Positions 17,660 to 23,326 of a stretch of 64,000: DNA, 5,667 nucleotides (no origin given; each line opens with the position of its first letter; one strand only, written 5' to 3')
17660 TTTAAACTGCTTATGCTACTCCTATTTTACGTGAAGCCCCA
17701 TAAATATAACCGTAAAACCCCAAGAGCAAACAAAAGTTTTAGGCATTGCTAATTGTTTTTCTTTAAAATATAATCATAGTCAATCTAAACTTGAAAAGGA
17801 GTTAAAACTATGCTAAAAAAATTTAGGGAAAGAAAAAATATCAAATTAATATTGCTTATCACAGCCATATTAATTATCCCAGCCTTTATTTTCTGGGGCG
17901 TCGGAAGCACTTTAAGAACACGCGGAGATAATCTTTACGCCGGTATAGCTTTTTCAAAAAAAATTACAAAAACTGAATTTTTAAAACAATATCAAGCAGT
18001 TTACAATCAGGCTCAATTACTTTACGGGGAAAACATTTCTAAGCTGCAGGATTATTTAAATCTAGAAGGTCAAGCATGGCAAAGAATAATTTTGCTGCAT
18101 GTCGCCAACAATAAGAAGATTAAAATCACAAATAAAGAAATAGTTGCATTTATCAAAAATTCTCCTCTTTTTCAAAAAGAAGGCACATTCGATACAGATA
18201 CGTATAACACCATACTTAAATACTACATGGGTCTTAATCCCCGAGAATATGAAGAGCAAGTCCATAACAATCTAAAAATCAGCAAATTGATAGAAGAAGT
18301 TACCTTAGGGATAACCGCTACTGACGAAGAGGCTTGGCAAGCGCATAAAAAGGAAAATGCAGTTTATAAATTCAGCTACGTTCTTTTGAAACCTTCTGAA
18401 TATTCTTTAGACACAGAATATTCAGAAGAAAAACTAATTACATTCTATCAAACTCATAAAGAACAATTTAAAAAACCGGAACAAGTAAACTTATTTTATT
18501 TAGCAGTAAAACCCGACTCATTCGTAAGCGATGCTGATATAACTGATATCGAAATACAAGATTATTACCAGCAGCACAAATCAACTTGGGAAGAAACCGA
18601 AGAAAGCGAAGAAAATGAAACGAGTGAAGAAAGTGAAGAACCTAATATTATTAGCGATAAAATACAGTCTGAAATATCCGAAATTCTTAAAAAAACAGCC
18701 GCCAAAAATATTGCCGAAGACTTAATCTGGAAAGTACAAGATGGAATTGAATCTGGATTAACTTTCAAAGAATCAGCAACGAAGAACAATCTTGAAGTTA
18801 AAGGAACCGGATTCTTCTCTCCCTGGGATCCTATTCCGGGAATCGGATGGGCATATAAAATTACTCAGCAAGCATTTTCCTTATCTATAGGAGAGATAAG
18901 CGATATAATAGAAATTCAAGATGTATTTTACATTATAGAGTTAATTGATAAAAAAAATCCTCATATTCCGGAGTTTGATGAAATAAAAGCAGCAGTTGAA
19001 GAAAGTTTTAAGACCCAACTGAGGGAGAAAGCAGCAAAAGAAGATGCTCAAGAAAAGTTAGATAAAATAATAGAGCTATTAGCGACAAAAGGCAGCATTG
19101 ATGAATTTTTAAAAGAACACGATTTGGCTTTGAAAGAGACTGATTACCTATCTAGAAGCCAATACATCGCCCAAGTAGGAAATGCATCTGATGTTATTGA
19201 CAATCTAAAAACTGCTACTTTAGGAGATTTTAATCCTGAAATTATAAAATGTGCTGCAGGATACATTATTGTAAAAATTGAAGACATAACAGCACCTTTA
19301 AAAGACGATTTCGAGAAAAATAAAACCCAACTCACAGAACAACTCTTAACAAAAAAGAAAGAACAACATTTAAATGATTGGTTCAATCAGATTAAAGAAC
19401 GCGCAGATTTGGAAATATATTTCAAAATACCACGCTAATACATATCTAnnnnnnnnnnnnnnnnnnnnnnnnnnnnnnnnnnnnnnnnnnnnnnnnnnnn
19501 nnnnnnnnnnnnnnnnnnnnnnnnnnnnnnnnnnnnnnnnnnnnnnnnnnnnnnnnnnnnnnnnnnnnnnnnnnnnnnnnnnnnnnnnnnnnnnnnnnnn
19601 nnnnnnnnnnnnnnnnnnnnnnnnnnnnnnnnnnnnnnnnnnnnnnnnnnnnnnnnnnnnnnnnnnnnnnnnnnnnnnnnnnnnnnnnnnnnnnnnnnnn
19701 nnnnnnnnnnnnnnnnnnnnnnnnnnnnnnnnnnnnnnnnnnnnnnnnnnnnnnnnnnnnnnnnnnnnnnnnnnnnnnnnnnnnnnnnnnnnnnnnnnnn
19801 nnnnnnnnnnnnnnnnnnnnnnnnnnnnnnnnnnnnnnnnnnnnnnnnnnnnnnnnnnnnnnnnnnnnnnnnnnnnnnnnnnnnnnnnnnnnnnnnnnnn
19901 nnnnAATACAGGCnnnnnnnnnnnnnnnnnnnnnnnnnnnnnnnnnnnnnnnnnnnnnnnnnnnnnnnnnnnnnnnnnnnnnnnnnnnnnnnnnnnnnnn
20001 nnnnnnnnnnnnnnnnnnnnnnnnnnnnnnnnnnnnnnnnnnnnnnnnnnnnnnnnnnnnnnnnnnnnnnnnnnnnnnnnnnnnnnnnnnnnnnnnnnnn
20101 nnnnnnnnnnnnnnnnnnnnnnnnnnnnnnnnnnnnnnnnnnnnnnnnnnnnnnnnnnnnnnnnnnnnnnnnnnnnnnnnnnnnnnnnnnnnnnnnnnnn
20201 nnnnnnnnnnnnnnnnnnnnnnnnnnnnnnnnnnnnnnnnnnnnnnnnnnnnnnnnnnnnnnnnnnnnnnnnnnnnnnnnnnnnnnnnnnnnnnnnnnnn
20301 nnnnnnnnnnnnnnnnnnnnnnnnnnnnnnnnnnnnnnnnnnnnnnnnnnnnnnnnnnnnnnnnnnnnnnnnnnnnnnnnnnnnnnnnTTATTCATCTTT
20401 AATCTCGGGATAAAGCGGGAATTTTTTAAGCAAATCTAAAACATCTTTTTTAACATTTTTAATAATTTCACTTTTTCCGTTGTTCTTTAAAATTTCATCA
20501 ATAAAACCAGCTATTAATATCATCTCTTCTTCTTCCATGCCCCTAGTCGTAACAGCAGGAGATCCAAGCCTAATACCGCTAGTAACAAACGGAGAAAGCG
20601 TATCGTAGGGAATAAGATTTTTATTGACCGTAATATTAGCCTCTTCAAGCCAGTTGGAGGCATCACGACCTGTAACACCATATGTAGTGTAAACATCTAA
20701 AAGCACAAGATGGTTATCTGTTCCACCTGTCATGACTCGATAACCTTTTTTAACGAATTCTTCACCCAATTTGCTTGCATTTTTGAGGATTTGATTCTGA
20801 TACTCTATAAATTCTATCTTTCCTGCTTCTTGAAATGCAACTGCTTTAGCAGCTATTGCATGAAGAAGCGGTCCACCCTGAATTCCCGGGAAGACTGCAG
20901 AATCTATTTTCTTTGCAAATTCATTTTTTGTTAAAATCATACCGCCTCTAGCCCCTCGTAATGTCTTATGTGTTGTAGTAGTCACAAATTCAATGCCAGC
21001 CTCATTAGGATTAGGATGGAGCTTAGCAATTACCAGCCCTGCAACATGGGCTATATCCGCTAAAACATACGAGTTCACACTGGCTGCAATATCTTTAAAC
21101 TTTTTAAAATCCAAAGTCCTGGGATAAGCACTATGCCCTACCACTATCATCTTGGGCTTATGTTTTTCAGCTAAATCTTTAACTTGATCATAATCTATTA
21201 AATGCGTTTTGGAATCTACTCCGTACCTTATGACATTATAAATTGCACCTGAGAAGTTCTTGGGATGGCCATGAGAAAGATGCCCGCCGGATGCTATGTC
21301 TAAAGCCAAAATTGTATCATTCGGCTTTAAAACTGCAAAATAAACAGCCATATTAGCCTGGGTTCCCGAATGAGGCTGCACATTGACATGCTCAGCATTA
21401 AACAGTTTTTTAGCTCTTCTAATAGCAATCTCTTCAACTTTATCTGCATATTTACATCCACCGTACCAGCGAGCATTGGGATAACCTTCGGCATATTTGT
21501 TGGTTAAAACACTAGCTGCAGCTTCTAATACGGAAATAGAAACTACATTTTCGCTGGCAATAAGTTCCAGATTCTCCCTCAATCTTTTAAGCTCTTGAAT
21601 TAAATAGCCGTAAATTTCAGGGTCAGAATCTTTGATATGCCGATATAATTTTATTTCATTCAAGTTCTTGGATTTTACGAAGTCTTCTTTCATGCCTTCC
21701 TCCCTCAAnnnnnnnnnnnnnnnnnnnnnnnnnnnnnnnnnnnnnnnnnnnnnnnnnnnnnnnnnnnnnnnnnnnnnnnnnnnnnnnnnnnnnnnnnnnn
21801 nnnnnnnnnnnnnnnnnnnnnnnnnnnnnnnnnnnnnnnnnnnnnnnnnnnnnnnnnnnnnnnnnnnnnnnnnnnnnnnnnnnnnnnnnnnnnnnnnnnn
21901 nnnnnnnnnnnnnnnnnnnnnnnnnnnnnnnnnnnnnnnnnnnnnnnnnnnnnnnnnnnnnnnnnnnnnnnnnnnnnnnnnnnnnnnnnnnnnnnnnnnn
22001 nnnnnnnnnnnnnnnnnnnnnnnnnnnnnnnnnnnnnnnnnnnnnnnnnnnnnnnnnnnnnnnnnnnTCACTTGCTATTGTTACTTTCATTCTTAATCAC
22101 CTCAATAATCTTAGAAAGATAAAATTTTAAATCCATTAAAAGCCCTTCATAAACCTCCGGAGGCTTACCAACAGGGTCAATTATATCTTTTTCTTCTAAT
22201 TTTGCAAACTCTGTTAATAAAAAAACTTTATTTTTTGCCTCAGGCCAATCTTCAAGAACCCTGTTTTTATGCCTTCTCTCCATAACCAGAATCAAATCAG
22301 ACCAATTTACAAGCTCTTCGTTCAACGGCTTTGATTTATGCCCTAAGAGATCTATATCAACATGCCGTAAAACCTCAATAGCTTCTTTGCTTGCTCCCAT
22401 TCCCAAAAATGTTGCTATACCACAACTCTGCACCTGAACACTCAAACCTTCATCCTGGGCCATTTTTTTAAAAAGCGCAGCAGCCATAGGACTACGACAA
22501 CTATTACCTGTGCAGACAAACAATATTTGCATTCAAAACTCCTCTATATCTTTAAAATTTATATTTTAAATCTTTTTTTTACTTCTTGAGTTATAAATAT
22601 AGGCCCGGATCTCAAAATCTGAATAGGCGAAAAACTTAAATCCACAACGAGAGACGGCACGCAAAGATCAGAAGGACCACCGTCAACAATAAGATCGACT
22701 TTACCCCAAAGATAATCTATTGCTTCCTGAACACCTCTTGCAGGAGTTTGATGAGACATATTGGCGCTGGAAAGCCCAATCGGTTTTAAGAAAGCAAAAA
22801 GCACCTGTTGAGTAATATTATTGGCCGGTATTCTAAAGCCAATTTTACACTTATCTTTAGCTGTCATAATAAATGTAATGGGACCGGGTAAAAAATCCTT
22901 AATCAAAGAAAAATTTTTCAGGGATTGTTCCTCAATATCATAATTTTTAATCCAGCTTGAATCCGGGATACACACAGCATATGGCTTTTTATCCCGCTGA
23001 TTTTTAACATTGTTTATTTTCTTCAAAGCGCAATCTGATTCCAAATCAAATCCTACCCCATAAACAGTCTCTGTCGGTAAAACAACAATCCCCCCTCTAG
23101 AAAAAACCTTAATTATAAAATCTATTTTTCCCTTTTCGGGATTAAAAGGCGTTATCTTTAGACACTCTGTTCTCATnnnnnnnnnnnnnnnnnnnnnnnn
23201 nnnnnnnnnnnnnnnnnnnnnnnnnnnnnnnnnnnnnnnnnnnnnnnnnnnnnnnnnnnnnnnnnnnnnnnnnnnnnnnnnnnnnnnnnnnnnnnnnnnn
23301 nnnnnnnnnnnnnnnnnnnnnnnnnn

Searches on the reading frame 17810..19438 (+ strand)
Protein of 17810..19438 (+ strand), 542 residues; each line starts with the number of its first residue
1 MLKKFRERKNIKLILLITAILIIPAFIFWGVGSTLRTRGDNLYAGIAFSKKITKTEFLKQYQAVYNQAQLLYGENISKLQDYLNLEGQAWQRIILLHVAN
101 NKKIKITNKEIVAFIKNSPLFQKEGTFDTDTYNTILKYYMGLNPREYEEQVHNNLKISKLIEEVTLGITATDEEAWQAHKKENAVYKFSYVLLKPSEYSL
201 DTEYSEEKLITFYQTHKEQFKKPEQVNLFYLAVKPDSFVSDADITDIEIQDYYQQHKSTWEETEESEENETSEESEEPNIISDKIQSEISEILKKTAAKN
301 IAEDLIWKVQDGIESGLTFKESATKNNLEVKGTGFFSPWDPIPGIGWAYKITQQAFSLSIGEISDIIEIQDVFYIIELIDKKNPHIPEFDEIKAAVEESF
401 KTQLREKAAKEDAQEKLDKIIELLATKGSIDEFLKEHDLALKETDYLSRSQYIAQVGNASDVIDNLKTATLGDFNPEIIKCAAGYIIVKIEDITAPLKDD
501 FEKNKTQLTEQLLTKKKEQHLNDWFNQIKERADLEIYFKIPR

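Call 37: search_protein_families(library=ncbifam, proteins=[window:17810-19438:+], max_evalue=1e-20)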
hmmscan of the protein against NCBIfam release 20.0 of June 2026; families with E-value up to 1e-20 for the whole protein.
window:17810-19438:+ (542 aa): 1 family
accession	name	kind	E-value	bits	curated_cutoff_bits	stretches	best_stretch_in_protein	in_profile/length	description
NF008054.0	PRK10788.1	equivalog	3.3e-30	105.4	493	1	1-266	1-271/626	peptidylprolyl isomerase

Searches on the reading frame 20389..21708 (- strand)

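Call 59: search_protein_families(library=pfam, proteins=[window:20389-21708:-], max_evalue=0.00001)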
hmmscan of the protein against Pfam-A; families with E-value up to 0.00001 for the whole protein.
window:20389-21708:- (439 aa): 3 families
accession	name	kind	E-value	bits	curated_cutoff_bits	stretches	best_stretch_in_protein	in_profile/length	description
PF00464.25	SHMT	-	1.7e-149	498.2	27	1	25-403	1-399/399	Serine hydroxymethyltransferase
PF00155.27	Aminotran_1_2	-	1.1e-09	38.4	19.7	1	54-328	17-300/361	Aminotransferase class I and II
PF01276.26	OKR_DC_1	-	3.7e-06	26.4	27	0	98-263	74-255/417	Orn/Lys/Arg decarboxylase, major domain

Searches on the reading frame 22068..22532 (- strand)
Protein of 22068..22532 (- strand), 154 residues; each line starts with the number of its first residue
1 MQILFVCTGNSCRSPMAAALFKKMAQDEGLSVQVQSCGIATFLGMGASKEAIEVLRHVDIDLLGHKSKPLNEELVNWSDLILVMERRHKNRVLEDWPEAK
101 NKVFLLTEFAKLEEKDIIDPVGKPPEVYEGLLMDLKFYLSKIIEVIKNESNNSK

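Call 9: search_protein_families(library=pfam, proteins=[window:22068-22532:-])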
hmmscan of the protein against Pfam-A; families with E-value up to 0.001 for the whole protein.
window:22068-22532:- (154 aa): 1 family
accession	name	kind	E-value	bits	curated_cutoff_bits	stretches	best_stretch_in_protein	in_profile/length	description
PF01451.26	LMWPc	-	6e-31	108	23.2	1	3-135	1-136/144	Low molecular weight phosphotyrosine protein phosphatase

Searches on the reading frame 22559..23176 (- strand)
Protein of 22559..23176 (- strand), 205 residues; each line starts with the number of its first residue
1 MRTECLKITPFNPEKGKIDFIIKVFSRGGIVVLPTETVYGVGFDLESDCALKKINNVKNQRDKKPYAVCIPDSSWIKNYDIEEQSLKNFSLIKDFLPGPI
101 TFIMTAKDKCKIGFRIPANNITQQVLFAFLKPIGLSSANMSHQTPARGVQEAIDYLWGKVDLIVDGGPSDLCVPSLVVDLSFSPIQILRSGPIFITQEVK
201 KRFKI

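Call 9: search_protein_families(library=pfam, proteins=[window:22559-23176:-])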
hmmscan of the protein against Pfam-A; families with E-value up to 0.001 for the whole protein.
window:22559-23176:- (205 aa): 1 family
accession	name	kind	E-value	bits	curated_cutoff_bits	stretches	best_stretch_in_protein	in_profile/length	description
PF01300.24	Sua5_yciO_yrdC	-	3.7e-35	121.5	25.1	1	24-191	2-178/178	Telomere recombination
